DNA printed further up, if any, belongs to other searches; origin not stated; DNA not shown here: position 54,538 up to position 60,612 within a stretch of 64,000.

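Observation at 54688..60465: A 1925-aa secreted protein with seven LamG-like lectin repeats, a CBM-like module and a C-terminal BNR/Asp-box domain, embedded in a TCS-ABC polysaccharide locus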

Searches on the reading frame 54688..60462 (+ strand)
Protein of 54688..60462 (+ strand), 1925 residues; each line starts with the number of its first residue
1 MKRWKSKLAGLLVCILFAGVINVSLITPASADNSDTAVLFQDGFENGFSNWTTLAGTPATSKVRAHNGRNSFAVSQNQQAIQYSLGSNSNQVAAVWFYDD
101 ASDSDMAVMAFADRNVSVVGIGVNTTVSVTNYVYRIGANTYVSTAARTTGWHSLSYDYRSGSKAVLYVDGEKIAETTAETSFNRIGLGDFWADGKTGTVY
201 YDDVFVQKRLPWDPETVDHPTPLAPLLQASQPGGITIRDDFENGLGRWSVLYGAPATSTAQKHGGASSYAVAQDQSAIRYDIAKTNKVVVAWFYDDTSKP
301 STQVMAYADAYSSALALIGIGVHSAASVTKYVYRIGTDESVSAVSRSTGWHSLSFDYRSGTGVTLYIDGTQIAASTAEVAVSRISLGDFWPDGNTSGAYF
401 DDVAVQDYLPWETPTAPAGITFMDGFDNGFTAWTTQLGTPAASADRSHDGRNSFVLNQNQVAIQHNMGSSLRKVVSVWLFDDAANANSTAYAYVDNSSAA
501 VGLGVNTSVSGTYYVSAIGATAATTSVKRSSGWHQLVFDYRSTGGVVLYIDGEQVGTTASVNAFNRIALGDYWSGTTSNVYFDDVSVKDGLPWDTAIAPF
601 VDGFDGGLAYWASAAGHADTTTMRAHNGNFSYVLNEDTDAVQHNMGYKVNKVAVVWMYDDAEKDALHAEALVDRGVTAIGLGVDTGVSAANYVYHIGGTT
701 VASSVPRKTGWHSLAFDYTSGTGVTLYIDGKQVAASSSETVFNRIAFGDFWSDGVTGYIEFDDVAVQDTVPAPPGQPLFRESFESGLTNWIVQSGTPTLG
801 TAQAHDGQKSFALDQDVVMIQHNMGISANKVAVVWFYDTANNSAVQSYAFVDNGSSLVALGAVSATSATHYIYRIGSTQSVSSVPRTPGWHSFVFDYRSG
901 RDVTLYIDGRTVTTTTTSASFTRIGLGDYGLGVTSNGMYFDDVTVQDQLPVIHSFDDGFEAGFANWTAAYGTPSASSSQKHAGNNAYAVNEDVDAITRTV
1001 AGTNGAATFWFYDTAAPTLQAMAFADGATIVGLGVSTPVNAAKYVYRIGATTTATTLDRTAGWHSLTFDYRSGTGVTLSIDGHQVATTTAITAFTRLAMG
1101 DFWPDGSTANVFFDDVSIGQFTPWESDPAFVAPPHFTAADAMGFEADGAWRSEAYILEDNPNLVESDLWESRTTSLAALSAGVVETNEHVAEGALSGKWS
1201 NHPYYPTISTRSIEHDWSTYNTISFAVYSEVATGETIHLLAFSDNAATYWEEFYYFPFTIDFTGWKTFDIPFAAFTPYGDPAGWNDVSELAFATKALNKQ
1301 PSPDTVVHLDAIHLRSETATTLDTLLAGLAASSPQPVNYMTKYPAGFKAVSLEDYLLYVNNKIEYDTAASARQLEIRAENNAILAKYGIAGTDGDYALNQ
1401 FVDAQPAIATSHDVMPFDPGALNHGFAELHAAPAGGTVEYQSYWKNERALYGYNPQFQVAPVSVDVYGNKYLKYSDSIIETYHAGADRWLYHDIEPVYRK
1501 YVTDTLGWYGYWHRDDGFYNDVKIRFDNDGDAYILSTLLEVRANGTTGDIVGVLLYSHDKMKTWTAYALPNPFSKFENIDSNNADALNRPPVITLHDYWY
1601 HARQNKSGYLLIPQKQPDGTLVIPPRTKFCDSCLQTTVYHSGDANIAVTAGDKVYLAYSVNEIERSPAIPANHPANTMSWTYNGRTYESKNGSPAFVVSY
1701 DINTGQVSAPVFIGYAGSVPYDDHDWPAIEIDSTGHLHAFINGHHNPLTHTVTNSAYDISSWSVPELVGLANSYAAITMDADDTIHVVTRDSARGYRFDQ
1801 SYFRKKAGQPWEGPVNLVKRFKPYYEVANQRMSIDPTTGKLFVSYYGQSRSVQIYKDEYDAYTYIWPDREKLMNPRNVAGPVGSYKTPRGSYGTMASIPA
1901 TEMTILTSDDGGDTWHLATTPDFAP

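Call 5: search_protein_families(library=pfam, proteins=[window:54688-60462:+], max_evalue=1)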
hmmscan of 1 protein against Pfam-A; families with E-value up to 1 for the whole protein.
window:54688-60462:+ (1925 aa): 8 families
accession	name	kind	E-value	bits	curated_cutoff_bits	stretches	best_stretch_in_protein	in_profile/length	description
PF13385.13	Laminin_G_3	-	2.8e-18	66.9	27.6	6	475-587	21-140/151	Concanavalin A-like lectin/glucanases superfamily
PF03425.19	CBM_11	-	8e-10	39.5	27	1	1168-1276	28-136/182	Carbohydrate binding domain (family 11)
PF02210.31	Laminin_G_2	-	2.9e-06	28.2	22.9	0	890-922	55-86/126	Laminin G domain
PF15892.11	BNR_4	-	5.2e-05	23.2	27.3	1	1715-1795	32-117/272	BNR repeat-containing family member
PF21467.3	BetaGal_gal-bd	-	0.039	14.5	27.3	1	1715-1745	4-36/62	Beta-galactosidase, galactose-binding domain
PF02012.26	BNR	-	0.13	12.7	27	0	1907-1917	2-12/12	BNR/Asp-box repeat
PF09092.17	Lyase_N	-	0.3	11.4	26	1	1214-1273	63-117/166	Lyase, N terminal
PF07691.17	PA14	-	0.95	9.7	24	0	537-558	63-84/147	PA14 domain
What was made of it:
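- On Pfam BNR_4 (PF15892) superfamily: The window protein scores 23.2 bits (E 5e-5), below the cut-off (call 5).
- On Sialidase / GH33-type BNR propeller: The BNR motif model scores 12.7 bits against a cut-off of 27 (call 5).
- On Laminin_G_3 / ConA-like lectin-glucanase superfamily (the repeats): Pfam gives 66.9 bits against a cut-off of 27.6, with 6 stretches (call 5).
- On CBM11: The Pfam score is 39.5 bits against a cut-off of 27 (call 5).
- Checked: Pfam matches Laminin_G_3 at 2.8e-18 with 6 stretches (call 5). A CBM-like beta-sandwich is present: Pfam CBM_11, aa 1168-1276, 39.5 bits against a cut-off of 27 (call 5).
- The window protein's own BNR_4 score is 23.2 bits, below Pfam's cut-off of 27.3 (call 5). 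No sialidase or GH Pfam family matches the sequence (call 5).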

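Call 6: search_protein_families(library=ncbifam, proteins=[window:54688-60462:+], max_evalue=1)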
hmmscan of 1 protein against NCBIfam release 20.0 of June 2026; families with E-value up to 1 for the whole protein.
window:54688-60462:+ (1925 aa): 0 families
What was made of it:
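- Tried and rejected: NCBIfam scan of the whole protein: no family matched (call 6).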

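Call 43: list_cluster_members(proteins=[window:54688-60462:+])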
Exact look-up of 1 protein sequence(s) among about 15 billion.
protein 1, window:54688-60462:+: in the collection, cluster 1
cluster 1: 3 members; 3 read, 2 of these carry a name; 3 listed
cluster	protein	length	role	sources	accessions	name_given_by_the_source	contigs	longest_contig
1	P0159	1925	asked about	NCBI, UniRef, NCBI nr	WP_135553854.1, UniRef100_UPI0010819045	carbohydrate binding domain-containing protein [Paenibacillus cymbidii] | carbohydrate binding domain-containing protein n=1 Tax=Paenibacillus cymbidii ...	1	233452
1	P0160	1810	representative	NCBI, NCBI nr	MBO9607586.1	MAG: BNR-4 repeat-containing protein, partial [Paenibacillaceae bacterium] | BNR-4 repeat-containing protein [Paenibacillaceae bacterium]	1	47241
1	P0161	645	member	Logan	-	-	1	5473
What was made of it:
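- On Pfam BNR_4 (PF15892) superfamily: NCBI names the 97%-identical MAG protein 'BNR-4 repeat-containing' (call 43).
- NCBI names it only 'carbohydrate binding domain-containing protein' (call 43).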

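Call 71: find_encoding_contigs(protein=window:54688-60462:+, flank=10000, max_places=3)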
Protein window:54688-60462:+ (1925 aa): no gene with exactly this product is on record in the collection.
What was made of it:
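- Tried and rejected: Exact look-up of the window protein's contig, to read beyond the window end: not on record (call 71).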
